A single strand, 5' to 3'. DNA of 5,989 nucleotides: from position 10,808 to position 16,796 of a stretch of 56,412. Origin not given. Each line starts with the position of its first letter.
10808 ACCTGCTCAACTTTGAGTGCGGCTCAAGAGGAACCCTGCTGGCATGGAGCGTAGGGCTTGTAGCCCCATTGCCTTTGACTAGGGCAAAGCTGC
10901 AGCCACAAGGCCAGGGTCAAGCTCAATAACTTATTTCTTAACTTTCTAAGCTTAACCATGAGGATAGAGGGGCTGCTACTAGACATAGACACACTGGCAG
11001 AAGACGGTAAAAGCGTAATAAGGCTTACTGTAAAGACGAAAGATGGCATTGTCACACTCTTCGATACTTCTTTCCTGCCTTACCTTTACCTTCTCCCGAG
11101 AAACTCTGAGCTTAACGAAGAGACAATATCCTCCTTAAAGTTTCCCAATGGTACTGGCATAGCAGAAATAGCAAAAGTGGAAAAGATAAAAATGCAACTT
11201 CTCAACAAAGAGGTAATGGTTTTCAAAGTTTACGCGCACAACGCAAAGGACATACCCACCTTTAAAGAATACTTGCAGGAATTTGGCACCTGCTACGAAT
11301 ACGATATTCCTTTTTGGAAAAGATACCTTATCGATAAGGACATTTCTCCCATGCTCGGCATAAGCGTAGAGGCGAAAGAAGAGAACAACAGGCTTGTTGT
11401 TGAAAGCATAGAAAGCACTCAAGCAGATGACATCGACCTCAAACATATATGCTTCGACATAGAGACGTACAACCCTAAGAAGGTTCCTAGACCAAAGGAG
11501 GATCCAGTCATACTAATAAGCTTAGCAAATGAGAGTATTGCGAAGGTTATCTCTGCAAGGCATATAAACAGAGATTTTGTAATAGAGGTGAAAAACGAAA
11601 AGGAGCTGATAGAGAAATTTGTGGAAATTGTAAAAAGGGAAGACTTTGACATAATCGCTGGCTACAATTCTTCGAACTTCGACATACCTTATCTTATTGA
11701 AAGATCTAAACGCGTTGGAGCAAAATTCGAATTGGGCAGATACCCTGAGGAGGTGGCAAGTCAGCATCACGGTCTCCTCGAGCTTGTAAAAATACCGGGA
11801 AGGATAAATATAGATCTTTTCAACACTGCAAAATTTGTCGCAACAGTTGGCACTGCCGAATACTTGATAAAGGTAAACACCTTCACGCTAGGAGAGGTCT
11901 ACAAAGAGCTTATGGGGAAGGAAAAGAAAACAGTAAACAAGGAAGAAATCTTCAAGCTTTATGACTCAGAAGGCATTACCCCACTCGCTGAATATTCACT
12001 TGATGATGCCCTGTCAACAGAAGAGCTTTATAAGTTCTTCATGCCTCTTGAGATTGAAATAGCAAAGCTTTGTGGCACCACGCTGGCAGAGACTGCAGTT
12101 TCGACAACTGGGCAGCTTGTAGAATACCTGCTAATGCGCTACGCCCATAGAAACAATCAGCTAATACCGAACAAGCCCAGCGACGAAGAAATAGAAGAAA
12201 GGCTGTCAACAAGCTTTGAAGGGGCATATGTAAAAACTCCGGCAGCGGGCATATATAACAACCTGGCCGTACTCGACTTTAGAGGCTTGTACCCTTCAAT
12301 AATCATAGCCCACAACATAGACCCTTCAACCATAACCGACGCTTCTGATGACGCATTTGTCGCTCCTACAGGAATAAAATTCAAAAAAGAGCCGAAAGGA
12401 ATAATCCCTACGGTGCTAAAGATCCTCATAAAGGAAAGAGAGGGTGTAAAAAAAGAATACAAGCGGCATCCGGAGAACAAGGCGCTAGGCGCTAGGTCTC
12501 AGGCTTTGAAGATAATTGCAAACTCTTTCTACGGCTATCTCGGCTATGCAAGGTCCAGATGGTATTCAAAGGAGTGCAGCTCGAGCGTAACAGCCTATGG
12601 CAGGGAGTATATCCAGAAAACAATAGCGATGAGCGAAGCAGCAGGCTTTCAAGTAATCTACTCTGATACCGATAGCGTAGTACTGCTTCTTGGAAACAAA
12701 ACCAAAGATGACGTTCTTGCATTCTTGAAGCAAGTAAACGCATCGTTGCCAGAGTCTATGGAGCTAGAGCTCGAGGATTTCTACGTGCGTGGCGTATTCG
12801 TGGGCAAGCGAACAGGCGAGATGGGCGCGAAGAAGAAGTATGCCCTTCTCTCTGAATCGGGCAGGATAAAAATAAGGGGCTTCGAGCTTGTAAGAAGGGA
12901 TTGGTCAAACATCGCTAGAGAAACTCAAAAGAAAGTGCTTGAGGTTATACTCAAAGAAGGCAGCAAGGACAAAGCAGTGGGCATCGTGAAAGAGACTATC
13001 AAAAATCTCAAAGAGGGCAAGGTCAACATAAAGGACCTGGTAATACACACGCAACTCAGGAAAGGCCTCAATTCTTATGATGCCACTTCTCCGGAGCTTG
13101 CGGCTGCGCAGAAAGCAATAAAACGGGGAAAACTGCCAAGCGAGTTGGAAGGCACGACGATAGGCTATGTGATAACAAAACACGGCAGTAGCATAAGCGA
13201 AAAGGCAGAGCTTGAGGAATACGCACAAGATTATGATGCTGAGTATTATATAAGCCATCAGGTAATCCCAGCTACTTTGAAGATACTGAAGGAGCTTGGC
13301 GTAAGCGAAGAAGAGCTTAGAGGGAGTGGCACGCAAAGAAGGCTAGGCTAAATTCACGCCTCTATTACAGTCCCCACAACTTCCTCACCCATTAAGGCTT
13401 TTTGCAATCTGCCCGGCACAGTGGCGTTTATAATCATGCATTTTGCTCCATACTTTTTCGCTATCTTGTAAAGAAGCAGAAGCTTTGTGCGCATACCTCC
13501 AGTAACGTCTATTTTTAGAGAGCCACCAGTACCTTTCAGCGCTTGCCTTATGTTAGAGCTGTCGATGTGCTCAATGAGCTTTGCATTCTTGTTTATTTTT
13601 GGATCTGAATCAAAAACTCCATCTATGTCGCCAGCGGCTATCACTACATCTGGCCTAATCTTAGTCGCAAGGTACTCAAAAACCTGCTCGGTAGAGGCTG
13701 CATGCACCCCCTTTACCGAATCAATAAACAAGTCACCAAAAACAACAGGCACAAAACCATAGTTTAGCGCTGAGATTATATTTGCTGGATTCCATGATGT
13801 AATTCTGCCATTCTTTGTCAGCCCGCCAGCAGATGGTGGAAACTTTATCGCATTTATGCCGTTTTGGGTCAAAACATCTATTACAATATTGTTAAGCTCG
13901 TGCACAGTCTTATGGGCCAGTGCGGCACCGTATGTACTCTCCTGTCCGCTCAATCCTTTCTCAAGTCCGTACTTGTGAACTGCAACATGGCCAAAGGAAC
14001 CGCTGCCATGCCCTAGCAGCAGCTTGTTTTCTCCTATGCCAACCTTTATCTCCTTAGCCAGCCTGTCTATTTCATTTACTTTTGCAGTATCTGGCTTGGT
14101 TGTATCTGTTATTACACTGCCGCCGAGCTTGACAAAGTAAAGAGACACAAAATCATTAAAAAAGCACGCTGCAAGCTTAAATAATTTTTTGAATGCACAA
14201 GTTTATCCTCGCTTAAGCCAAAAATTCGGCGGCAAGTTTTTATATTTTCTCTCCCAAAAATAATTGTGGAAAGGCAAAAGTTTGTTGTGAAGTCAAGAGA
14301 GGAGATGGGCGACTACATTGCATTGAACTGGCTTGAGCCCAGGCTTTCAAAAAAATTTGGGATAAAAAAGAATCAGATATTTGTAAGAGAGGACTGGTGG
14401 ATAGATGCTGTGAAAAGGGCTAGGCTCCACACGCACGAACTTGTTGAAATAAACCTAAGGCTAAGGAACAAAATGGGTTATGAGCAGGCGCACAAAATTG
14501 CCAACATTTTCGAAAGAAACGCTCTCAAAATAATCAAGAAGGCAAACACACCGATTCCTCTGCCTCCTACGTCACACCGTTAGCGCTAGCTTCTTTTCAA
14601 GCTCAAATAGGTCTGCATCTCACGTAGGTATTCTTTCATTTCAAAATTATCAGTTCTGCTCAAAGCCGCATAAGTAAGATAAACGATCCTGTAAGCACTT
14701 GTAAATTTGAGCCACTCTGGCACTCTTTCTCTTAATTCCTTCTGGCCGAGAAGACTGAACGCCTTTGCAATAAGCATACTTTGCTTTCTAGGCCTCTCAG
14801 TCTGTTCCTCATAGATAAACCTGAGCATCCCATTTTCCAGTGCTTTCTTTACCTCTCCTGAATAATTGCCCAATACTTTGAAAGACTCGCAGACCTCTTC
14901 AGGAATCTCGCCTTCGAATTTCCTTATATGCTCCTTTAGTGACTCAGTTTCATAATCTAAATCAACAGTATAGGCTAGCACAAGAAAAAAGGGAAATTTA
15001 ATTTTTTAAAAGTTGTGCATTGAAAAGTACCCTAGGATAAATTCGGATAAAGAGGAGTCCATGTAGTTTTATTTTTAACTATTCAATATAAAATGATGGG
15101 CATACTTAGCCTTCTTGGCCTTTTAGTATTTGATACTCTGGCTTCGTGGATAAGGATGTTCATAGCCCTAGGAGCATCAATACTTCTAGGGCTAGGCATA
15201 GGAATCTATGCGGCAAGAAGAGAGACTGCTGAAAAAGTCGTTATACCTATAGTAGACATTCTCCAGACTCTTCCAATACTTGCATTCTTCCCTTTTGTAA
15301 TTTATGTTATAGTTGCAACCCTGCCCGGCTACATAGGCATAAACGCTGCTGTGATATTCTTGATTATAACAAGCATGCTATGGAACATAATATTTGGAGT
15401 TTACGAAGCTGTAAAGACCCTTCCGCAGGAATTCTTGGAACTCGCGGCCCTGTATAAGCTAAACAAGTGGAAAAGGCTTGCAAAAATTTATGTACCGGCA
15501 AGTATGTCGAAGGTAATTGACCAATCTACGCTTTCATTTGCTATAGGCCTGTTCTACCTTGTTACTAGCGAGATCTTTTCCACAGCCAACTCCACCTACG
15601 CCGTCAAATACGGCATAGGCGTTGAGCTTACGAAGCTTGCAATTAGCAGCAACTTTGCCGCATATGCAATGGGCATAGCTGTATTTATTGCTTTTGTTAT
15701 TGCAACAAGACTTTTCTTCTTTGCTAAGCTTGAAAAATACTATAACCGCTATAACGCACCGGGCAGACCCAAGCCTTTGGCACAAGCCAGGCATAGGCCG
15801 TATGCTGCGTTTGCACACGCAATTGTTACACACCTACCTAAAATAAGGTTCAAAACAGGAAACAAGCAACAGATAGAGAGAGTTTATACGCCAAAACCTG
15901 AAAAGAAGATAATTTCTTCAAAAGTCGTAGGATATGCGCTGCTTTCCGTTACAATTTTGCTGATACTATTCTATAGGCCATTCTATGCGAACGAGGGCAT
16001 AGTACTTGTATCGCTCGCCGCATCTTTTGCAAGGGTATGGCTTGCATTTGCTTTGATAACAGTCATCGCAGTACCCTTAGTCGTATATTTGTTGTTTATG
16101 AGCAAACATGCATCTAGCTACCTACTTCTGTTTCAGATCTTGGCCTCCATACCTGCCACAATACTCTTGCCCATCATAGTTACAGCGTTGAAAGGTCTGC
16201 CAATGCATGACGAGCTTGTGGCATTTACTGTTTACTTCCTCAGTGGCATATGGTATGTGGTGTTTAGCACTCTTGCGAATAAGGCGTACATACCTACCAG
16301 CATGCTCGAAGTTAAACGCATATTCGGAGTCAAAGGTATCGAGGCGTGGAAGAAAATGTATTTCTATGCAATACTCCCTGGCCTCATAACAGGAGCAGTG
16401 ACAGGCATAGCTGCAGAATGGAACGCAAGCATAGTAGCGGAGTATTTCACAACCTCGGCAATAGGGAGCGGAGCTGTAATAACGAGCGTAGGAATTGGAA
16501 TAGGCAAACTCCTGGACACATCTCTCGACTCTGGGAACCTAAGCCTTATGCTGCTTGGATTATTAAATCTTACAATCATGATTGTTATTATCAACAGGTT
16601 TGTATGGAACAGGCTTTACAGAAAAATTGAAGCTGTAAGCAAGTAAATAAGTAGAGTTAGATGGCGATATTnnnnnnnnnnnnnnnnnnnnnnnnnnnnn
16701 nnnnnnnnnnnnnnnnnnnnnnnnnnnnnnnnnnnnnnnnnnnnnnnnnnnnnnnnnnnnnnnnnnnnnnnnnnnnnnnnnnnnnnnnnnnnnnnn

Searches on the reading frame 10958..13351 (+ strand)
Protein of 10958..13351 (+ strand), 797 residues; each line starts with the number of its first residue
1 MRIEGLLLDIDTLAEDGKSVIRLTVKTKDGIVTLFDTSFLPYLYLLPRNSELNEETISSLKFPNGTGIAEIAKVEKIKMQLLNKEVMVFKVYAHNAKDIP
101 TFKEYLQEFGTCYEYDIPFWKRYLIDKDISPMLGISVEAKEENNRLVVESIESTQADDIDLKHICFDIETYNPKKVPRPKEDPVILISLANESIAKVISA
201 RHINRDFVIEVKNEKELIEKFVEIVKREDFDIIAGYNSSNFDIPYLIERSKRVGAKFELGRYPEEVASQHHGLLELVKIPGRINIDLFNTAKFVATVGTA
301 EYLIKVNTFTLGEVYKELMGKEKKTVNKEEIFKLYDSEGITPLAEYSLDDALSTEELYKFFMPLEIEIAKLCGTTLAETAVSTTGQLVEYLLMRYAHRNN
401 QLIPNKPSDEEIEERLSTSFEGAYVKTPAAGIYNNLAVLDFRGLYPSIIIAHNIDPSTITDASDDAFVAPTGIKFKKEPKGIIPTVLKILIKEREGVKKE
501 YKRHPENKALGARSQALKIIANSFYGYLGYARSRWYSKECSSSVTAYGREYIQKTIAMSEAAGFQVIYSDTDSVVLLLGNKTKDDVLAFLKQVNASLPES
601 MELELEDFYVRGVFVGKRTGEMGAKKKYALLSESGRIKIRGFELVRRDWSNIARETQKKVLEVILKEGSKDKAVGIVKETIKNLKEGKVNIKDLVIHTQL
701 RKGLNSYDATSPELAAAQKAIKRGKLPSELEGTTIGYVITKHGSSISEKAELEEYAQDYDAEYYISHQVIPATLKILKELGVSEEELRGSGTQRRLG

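Call 21: search_protein_families(library=pfam, proteins=[window:10958-13351:+], max_evalue=0.001)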
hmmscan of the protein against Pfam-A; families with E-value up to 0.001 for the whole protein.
window:10958-13351:+ (797 aa): 4 families
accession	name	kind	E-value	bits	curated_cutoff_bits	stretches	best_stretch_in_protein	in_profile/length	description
PF00136.26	DNA_pol_B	-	5.2e-64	217.1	23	1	384-779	11-452/453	DNA polymerase family B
PF03104.25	DNA_pol_B_exo1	-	7.6e-31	107.8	23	1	112-292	3-229/242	DNA polymerase family B, exonuclease domain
PF10108.15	DNA_pol_B_exo2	-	0.00018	21.7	24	0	211-251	34-73/213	Predicted 3'-5' exonuclease related to the exonuclease domain of PolB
PF13482.12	RNase_H_2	-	0.00023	21.6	22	1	164-359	1-162/165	RNase_H superfamily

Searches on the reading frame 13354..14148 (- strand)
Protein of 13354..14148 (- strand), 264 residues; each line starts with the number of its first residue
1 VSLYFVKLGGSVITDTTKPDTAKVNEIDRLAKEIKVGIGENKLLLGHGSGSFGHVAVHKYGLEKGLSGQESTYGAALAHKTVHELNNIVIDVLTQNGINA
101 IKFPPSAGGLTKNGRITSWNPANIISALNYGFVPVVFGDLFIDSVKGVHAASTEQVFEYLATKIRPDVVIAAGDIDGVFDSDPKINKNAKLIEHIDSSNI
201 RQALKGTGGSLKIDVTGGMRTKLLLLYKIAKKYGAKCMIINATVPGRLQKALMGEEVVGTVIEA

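Call 76: search_protein_families(library=pfam, proteins=[window:13354-14148:-], max_evalue=0.001)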
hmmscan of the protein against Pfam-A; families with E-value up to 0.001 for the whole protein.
window:13354-14148:- (264 aa): 1 family
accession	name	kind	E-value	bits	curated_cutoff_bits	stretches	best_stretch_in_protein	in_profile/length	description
PF00696.33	AA_kinase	-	9.7e-35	120.8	24.9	1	5-241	4-234/234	Amino acid kinase family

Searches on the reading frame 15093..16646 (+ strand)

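Call 21: search_protein_families(library=pfam, proteins=[window:15093-16646:+], max_evalue=0.001)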
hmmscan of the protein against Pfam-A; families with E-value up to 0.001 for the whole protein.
window:15093-16646:+ (517 aa): 1 family
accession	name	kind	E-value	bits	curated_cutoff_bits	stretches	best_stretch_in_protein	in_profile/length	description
PF00528.27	BPD_transp_1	-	1.8e-20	73.9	26.4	1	33-207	1-173/184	Binding-protein-dependent transport system inner membrane component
